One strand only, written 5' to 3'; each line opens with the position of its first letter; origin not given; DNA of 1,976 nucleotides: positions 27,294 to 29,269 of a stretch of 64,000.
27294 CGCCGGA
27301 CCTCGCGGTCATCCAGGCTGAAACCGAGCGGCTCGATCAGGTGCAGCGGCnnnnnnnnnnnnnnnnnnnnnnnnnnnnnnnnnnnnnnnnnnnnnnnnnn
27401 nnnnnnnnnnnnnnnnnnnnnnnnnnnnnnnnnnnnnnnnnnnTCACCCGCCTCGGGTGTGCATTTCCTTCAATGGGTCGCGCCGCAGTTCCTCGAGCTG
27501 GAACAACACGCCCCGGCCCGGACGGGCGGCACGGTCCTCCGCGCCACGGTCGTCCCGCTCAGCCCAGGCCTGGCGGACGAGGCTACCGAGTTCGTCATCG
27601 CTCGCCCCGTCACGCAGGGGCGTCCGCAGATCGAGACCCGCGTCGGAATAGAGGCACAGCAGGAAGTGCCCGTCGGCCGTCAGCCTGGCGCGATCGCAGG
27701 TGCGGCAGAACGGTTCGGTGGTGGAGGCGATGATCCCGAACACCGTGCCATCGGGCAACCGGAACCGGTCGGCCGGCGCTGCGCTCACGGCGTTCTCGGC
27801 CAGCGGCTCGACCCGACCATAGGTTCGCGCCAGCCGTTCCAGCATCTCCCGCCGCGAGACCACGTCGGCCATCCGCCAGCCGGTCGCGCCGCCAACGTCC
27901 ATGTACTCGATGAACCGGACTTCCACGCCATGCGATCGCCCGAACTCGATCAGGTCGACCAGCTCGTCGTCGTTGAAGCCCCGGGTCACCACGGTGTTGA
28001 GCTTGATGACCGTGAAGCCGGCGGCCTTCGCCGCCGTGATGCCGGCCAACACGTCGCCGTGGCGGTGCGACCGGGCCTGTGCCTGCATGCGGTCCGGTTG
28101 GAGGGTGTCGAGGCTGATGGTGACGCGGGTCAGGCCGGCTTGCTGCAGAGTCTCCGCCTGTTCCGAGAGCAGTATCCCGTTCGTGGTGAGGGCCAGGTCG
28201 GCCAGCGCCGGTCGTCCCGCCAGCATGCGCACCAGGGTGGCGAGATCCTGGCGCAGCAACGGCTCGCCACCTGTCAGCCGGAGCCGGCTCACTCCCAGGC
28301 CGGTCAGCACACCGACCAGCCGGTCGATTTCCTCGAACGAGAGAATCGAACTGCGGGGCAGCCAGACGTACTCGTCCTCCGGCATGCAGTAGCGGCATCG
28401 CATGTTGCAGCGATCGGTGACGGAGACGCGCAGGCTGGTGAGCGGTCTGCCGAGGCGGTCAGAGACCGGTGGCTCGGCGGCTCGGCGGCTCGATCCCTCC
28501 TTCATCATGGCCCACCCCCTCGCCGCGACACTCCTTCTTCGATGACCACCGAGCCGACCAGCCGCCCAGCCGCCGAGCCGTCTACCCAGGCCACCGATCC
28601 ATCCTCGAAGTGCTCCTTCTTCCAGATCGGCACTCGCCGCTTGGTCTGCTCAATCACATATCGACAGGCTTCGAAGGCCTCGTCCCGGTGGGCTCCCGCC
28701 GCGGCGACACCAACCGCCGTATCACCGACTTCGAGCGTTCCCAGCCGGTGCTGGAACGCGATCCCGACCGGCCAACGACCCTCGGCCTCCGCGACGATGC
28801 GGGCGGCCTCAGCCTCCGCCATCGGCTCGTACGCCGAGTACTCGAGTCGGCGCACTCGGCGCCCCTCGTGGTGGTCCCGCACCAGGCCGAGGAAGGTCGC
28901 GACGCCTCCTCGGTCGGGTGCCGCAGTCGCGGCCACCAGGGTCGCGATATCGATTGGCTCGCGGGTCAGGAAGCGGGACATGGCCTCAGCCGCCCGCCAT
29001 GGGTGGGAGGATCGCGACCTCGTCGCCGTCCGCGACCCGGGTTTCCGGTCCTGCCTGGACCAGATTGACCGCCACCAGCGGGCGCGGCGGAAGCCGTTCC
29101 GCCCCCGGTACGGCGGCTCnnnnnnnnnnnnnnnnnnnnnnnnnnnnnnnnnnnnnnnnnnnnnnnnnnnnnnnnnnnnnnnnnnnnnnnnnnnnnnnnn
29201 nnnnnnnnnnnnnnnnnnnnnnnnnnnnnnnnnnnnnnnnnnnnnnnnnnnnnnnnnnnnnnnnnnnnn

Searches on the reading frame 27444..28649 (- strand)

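Call 33: search_protein_families(library=pfam, proteins=[window:27444-28649:-], max_evalue=0.001)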
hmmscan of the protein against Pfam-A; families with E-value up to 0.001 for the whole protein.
window:27444-28649:- (401 aa): 3 families
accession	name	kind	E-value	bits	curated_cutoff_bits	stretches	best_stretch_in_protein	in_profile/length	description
PF06463.18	Mob_synth_C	-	1.5e-34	119.1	37.4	1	242-368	1-125/128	Molybdenum Cofactor Synthesis C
PF04055.27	Radical_SAM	-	5.8e-33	114.8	29.5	1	75-236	1-165/166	Radical SAM superfamily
PF13353.11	Fer4_12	-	0.00011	22.9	22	1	79-181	13-114/137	4Fe-4S single cluster domain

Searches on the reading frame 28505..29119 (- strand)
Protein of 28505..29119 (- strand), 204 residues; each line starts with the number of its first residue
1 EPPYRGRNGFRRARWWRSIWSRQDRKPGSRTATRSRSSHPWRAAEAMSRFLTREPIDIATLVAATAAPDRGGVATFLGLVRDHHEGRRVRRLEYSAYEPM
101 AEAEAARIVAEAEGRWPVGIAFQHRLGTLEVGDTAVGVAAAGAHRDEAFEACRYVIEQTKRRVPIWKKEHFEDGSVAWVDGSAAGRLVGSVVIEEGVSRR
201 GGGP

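Call 33: search_protein_families(library=pfam, proteins=[window:28505-29119:-], max_evalue=0.001)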
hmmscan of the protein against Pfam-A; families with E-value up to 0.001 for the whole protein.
window:28505-29119:- (204 aa): 1 family
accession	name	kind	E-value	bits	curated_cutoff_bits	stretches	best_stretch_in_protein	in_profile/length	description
PF02391.22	MoaE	-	9.5e-37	126.1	23.4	1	51-162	1-114/114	MoaE protein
